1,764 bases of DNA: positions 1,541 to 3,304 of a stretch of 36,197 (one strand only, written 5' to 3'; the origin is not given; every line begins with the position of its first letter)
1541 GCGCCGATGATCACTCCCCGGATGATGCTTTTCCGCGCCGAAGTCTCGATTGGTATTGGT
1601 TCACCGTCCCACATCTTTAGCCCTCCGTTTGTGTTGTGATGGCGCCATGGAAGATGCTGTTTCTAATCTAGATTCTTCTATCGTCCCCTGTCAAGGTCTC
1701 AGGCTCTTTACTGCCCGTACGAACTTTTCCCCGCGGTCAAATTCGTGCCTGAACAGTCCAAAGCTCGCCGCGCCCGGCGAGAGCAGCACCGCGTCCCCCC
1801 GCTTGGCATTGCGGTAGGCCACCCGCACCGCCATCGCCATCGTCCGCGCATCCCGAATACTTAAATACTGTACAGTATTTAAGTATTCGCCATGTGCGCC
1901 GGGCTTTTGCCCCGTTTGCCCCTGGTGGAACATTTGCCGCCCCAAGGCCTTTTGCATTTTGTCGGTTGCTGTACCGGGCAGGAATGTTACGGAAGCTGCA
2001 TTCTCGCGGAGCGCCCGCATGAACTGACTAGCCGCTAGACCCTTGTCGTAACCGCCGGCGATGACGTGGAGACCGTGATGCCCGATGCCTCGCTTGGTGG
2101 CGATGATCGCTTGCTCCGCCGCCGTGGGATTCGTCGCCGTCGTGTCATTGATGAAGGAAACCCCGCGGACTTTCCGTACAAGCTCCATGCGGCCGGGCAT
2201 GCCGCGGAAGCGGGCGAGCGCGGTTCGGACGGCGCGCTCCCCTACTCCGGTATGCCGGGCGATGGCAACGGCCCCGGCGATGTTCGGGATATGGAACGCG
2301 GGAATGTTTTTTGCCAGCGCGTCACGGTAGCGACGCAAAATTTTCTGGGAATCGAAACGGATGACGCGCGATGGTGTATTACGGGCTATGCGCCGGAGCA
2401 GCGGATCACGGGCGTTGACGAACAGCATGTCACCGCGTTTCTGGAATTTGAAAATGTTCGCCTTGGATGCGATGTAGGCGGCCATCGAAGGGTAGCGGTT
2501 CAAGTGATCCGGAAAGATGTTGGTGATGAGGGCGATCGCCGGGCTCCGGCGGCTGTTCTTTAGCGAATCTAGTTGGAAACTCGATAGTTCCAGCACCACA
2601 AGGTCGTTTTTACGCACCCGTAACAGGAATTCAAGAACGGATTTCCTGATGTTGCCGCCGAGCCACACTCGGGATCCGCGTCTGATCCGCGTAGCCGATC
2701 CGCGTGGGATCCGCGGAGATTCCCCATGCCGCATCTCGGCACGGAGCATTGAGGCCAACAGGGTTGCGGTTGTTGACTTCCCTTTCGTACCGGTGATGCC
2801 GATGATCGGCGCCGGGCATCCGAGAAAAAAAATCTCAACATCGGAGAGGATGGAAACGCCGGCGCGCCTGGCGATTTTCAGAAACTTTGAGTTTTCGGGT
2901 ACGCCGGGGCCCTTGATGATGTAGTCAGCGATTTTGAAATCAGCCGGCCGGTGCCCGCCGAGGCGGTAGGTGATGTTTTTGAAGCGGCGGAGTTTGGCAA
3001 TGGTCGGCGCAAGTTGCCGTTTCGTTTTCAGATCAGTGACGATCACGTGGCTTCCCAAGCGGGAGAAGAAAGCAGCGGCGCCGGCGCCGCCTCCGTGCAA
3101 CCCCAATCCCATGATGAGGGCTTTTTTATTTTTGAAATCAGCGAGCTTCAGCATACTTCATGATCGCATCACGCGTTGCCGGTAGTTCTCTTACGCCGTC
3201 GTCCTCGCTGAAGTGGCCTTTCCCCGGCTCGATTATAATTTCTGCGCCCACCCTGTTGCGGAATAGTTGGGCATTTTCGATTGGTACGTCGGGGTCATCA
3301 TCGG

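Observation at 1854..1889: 36-bp perfect AT-rich palindrome inserted in-frame in the essential gene murD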

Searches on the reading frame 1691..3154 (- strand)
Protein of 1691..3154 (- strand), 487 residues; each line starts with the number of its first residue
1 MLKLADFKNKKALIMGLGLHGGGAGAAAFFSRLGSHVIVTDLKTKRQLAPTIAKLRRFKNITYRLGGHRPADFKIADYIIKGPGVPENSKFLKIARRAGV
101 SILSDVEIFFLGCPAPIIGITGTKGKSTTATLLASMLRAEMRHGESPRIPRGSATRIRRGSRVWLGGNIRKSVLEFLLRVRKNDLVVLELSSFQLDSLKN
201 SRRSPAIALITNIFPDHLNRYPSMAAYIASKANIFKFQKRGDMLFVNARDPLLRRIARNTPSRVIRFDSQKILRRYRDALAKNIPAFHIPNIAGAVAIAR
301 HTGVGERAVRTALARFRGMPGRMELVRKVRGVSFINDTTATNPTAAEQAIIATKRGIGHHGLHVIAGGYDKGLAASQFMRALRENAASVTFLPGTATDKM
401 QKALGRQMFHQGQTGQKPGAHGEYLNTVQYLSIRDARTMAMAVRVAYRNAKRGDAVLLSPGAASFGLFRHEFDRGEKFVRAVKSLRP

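Call 10: search_protein_families(library=pfam, proteins=[window:1691-3154:-])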
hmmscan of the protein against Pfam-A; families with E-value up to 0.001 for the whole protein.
window:1691-3154:- (487 aa): 3 families
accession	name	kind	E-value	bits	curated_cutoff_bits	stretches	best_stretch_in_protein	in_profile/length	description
PF08245.18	Mur_ligase_M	-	7.7e-23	81.9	24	1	120-271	1-149/200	Mur ligase middle domain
PF02875.26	Mur_ligase_C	-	9.9e-12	46.2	28.4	1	321-460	1-125/127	Mur ligase, glutamate ligase domain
PF21799.2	MurD-like_N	-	1e-07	32.5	27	1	10-103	1-87/88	Mur ligase MurD-like, N-terminal domain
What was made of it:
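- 1691..3154 (-): murD (UDP-N-acetylmuramoylalanine--D-glutamate ligase), intact, 487 aa. It hosts the palindrome in a hypervariable linker of the C-terminal domain. Pfam Mur_ligase_M/C and MurD-like_N (call 10).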

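Call 23: find_homologous_proteins(query=window:1691-3154:-)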
Query window:1691-3154:- (487 aa): 7945 proteins with E <= 0.001 among 8000 candidates; the best 120 are listed.
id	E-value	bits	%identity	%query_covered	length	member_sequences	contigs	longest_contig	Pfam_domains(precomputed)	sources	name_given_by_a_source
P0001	0.0e+0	1067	100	100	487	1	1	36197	PF02875.27,PF08245.19,PF21799.3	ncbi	-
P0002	3.3e-205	701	68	99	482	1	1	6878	PF02875.27,PF08245.19,PF21799.3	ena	-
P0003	9.8e-202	689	69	99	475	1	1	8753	PF02875.27,PF08245.19,PF21799.3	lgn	-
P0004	1.0e-199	682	66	99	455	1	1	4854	PF02875.27,PF08245.19,PF21799.3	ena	-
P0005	2.7e-198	678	66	100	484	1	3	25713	PF02875.27,PF08245.19,PF21799.3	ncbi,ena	-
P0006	1.1e-197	676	67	100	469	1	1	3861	PF02875.27,PF08245.19,PF21799.3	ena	-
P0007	7.2e-195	666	66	100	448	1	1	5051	PF02875.27,PF08245.19,PF21799.3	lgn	-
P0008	4.8e-191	654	65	100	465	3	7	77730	PF02875.27,PF08245.19,PF21799.3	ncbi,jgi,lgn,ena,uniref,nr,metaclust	ncbi:MAG: UDP-N-acetylmuramoylalanine--D-glutamate ligase [Candidatus Sungbacteria bacterium RIFCSPL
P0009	9.5e-191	653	66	99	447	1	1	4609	PF02875.27,PF08245.19,PF21799.3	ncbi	-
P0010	4.3e-190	651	67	99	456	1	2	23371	PF02875.27,PF08245.19,PF21799.3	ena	-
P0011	6.8e-190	650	65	100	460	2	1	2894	PF02875.27,PF08245.19,PF21799.3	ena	-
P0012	8.4e-188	643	66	95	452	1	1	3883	PF02875.27,PF08245.19,PF21799.3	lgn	-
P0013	1.1e-186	639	64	100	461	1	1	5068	PF02875.27,PF08245.19,PF21799.3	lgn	-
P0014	2.2e-186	638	64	99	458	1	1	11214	PF02875.27,PF08245.19,PF21799.3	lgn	-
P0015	2.0e-183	629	65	100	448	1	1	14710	PF02875.27,PF08245.19,PF21799.3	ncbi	-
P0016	1.3e-182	626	63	100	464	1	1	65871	PF02875.27,PF08245.19,PF21799.3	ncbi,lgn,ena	-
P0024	1.4e-178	613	60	100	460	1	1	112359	PF02875.27,PF08245.19,PF21799.3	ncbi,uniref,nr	ncbi:MAG: UDP-N-acetylmuramoyl-L-alanine--D-glutamate ligase [Candidatus Sungbacteria bacterium]|uni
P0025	1.3e-177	610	64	94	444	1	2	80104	PF02875.27,PF08245.19,PF21799.3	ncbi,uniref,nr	ncbi:MAG: UDP-N-acetylmuramoyl-L-alanine--D-glutamate ligase [Candidatus Sungbacteria bacterium]|uni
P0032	5.0e-170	585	59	100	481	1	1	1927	PF02875.27,PF08245.19,PF21799.3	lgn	-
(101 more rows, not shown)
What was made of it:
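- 1691..3154 (-): Homologues are named Candidatus Sungbacteria MurD (call 23).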

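Call 25: find_encoding_contigs(protein=P0025, flank=10000, max_places=3)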
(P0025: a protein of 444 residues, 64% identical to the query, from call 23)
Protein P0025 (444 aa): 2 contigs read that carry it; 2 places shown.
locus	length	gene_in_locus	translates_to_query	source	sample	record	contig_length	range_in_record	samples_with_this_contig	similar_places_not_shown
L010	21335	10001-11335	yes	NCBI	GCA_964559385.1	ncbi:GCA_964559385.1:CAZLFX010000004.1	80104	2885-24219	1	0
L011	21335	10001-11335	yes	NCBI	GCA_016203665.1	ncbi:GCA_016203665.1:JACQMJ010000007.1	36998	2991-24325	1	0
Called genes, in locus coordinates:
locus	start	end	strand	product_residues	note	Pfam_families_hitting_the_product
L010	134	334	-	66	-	-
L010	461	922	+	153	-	-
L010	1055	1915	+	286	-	PF00512:HisKA, PF02518:HATPase_c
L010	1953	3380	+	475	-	PF01336:tRNA_anti-codon, PF00152:tRNA-synt_2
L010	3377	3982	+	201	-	PF12917:YfbR-like, PF13023:HD_3, PF01966:HD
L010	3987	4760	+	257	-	PF02616:SMC_ScpA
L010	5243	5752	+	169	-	PF01371:Trp_repressor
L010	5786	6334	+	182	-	PF04079:SMC_ScpB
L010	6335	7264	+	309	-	PF00768:Peptidase_S11, PF13354:Beta-lactamase2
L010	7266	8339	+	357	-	PF00953:Glycos_transf_4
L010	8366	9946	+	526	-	PF07969:Amidohydro_3, PF01979:Amidohydro_1 (weak)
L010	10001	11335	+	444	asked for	PF21799:MurD-like_N, PF08245:Mur_ligase_M, PF02875:Mur_ligase_C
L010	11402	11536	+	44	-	-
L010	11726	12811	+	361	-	PF01098:FTSW_RODA_SPOVE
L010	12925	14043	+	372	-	PF03033:Glyco_transf_28, PF04101:Glyco_tran_28_C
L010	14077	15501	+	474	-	PF00749:tRNA-synt_1c, PF19269:Anticodon_2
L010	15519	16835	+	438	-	PF08614:ATG16 (weak), PF01551:Peptidase_M23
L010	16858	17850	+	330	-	PF00089:Trypsin, PF13365:Trypsin_2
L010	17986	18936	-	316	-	PF02899:Phage_int_SAM_1, PF13102:Phage_int_SAM_5 (faint), PF13495:Phage_int_SAM_4 (weak), PF00589:Phage_integrase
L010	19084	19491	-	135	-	-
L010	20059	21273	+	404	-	PF12705:PDDEXK_1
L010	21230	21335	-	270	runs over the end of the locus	-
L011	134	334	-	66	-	-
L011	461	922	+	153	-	-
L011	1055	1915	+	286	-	PF00512:HisKA, PF02518:HATPase_c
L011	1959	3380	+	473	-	PF01336:tRNA_anti-codon, PF00152:tRNA-synt_2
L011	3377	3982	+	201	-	PF12917:YfbR-like, PF13023:HD_3, PF01966:HD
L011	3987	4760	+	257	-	PF02616:SMC_ScpA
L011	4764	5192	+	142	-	PF00293:NUDIX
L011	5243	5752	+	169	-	PF01371:Trp_repressor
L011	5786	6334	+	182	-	PF04079:SMC_ScpB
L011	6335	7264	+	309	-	PF00768:Peptidase_S11, PF13354:Beta-lactamase2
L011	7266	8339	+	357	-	PF00953:Glycos_transf_4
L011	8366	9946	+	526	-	PF07969:Amidohydro_3, PF01979:Amidohydro_1 (weak)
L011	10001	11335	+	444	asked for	PF21799:MurD-like_N, PF08245:Mur_ligase_M, PF02875:Mur_ligase_C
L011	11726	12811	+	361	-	PF01098:FTSW_RODA_SPOVE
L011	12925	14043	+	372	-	PF03033:Glyco_transf_28, PF04101:Glyco_tran_28_C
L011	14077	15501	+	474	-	PF00749:tRNA-synt_1c, PF19269:Anticodon_2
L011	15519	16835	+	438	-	PF08614:ATG16 (weak), PF01551:Peptidase_M23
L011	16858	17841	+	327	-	PF00089:Trypsin, PF13365:Trypsin_2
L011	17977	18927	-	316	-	PF02899:Phage_int_SAM_1, PF13102:Phage_int_SAM_5 (faint), PF13495:Phage_int_SAM_4 (weak), PF00589:Phage_integrase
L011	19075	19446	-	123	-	-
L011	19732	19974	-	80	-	-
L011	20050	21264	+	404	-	PF12705:PDDEXK_1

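Call 26: find_encoding_contigs(protein=P0032, flank=3000, max_places=2)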
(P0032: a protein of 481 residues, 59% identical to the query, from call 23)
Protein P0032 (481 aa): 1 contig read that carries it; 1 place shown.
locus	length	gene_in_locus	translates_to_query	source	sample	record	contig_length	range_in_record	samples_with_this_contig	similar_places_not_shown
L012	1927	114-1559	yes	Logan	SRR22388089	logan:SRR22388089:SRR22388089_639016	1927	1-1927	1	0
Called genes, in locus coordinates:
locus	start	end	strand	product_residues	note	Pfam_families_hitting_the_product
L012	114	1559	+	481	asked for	PF21799:MurD-like_N, PF08245:Mur_ligase_M, PF02875:Mur_ligase_C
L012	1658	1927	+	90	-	?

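Call 45: find_encoding_contigs(protein=P0024, flank=10000, max_places=1)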
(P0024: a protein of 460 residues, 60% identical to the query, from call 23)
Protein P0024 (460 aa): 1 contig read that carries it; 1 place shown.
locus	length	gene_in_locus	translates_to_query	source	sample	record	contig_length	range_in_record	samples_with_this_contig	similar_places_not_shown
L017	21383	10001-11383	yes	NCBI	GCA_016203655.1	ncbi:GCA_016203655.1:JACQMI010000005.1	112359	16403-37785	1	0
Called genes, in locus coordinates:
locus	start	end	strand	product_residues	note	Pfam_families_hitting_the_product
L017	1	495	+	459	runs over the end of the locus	PF01553:Acyltransferase, PF13489:Methyltransf_23, PF01209:Ubie_methyltran, PF08241:Methyltransf_11, PF08242:Methyltransf_12, PF13649:Methyltransf_25, PF13847:Methyltransf_31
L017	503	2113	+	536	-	PF16927:HisKA_7TM, PF00512:HisKA, PF02518:HATPase_c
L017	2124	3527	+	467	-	PF01336:tRNA_anti-codon, PF00152:tRNA-synt_2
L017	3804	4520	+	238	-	PF02616:SMC_ScpA, PF04824:Rad21_Rec8 (faint)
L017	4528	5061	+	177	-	PF04079:SMC_ScpB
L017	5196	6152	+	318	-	PF00768:Peptidase_S11, PF13354:Beta-lactamase2 (weak)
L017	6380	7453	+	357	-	PF00953:Glycos_transf_4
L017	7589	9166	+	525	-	PF07969:Amidohydro_3, PF01979:Amidohydro_1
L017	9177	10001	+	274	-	PF01234:NNMT_PNMT_TEMT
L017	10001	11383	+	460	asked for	PF21799:MurD-like_N, PF08245:Mur_ligase_M, PF02875:Mur_ligase_C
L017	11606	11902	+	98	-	-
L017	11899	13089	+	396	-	PF01098:FTSW_RODA_SPOVE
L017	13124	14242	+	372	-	PF03033:Glyco_transf_28, PF04101:Glyco_tran_28_C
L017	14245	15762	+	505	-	PF00749:tRNA-synt_1c, PF19269:Anticodon_2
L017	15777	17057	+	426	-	PF01551:Peptidase_M23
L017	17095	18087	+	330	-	PF13365:Trypsin_2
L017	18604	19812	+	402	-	PF12705:PDDEXK_1, PF01930:Cas_Cas4 (weak)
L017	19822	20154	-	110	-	-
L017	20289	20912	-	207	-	PF03848:TehB (weak), PF13489:Methyltransf_23, PF13847:Methyltransf_31, PF08241:Methyltransf_11, PF08242:Methyltransf_12, PF13649:Methyltransf_25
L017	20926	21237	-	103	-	-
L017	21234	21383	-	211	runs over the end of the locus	-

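Call 46: find_encoding_contigs(protein=P0016, flank=10000, max_places=1)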
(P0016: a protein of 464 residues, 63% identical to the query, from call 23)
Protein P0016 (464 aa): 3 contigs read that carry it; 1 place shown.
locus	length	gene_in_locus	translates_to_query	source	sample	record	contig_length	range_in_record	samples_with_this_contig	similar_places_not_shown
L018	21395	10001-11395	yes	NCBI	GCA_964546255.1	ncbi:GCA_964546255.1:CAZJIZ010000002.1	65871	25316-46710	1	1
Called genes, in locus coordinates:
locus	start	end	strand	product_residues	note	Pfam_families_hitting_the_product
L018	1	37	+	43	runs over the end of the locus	-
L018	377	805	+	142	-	-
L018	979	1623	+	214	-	-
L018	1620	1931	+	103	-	-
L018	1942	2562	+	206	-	PF01209:Ubie_methyltran (weak), PF03848:TehB (weak), PF13489:Methyltransf_23, PF02353:CMAS (weak), PF13847:Methyltransf_31, PF08241:Methyltransf_11, PF08242:Methyltransf_12, PF13649:Methyltransf_25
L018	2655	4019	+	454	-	PF01336:tRNA_anti-codon, PF00152:tRNA-synt_2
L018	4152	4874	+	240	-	PF02616:SMC_ScpA, PF04824:Rad21_Rec8 (weak)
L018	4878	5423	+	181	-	PF04079:SMC_ScpB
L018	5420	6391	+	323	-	PF00768:Peptidase_S11, PF13354:Beta-lactamase2 (faint)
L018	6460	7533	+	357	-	PF00953:Glycos_transf_4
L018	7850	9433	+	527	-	PF07969:Amidohydro_3, PF01979:Amidohydro_1 (weak)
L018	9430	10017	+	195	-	PF00561:Abhydrolase_1 (faint), PF06821:Ser_hydrolase, PF12697:Abhydrolase_6 (weak)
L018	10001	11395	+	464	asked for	PF21799:MurD-like_N, PF08245:Mur_ligase_M, PF02875:Mur_ligase_C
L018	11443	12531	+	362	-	PF01098:FTSW_RODA_SPOVE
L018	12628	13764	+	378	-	PF03033:Glyco_transf_28, PF04101:Glyco_tran_28_C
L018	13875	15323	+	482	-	PF00749:tRNA-synt_1c, PF19269:Anticodon_2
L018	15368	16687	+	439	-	PF01551:Peptidase_M23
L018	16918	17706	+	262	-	PF13365:Trypsin_2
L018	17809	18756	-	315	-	PF13102:Phage_int_SAM_5 (faint), PF02899:Phage_int_SAM_1, PF13495:Phage_int_SAM_4 (faint), PF00589:Phage_integrase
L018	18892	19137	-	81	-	-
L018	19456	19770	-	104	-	-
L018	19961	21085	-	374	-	-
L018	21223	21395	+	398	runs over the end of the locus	PF10926:DUF2800 (weak), PF12705:PDDEXK_1, PF01930:Cas_Cas4 (weak)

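Call 47: find_encoding_contigs(protein=P0008, flank=10000, max_places=1)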
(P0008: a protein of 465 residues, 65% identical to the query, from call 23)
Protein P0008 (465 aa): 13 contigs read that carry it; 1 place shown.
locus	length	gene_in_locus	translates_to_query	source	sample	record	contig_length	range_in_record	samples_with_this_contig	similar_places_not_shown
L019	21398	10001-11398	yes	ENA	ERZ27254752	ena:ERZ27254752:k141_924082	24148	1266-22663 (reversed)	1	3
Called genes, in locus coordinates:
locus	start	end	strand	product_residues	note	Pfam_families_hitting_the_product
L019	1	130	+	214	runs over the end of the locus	-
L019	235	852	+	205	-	PF01725:Ham1p_like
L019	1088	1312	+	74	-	-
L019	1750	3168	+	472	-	PF01336:tRNA_anti-codon, PF00152:tRNA-synt_2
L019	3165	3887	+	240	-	PF02616:SMC_ScpA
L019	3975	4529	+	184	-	PF04079:SMC_ScpB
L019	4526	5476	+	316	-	PF00768:Peptidase_S11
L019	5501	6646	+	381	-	PF00953:Glycos_transf_4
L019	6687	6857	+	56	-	-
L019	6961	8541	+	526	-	PF07969:Amidohydro_3, PF01979:Amidohydro_1 (weak)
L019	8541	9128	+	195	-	PF00561:Abhydrolase_1 (faint), PF06821:Ser_hydrolase, PF12697:Abhydrolase_6 (faint)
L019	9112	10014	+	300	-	PF12146:Hydrolase_4, PF12697:Abhydrolase_6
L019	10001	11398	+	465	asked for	PF21799:MurD-like_N, PF08245:Mur_ligase_M, PF02875:Mur_ligase_C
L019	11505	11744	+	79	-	-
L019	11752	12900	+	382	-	PF01098:FTSW_RODA_SPOVE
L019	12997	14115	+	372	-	PF03033:Glyco_transf_28, PF04101:Glyco_tran_28_C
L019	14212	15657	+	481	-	PF00749:tRNA-synt_1c, PF19269:Anticodon_2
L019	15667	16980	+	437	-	PF01551:Peptidase_M23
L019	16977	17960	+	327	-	PF00089:Trypsin, PF13365:Trypsin_2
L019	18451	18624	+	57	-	-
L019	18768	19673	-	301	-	PF02899:Phage_int_SAM_1, PF13102:Phage_int_SAM_5 (weak), PF13495:Phage_int_SAM_4, PF00589:Phage_integrase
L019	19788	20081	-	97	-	-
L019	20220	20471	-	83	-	-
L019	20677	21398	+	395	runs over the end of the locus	PF01930:Cas_Cas4 (faint), PF12705:PDDEXK_1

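Call 75: predict_structure(alignment_id=A1)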
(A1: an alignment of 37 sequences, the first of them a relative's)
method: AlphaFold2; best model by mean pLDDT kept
length: 487 residues; sequences in the alignment: 37
mean_pLDDT: 84.7   pTM: 0.77
mean pLDDT of the five models: 84.7, 82.9, 82.1, 81.8, 81.1
residues with pLDDT >= 90: 274; 70-90: 135; 50-70: 45; < 50: 33
segments of 3 or more residues with pLDDT < 50: 145-148, 150-152, 409-416, 421-427, 462-471
pLDDT, mean of each block of 10 residues (from residue 1): 86 79 85 94 81 90 89 96 84 96 93 96 91 93 58 56 81 88 94 92 96 78 92 96 97 95 97 94 82 97 93 82 84 87 80 91 86 79 92 83 68 49 51 91 95 91 43 76 90
secondary structure, 60 per line:
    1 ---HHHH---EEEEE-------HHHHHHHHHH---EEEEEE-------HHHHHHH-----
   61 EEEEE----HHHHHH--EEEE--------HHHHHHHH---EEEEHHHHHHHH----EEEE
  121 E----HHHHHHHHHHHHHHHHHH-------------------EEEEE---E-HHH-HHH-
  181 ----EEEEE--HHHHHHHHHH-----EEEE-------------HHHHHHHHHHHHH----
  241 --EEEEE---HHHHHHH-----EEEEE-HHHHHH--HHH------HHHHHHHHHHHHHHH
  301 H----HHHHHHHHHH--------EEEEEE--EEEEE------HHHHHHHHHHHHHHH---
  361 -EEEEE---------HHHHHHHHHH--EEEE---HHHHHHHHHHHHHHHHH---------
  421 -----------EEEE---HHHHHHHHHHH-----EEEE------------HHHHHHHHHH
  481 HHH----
elements in order: H4-7 E11-15 H23-32 E36-41 H49-55 E61-65 H70-75 E78-81 H90-97 E101-104 H105-112 E117-121 H126-143 E163-167 E185-189 H192-201 E207-210 H224-236 E243-247 H251-257 E263-267 H269-274 H286-301 H306-315 E324-329 E332-336 H343-357 E362-366 H376-385 E388-391 H395-411 E432-435 H439-449 E455-458 H471-483
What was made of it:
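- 1691..3154 (-): Model pLDDT below 50 at residues 409-416 and 421-427 (call 75).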
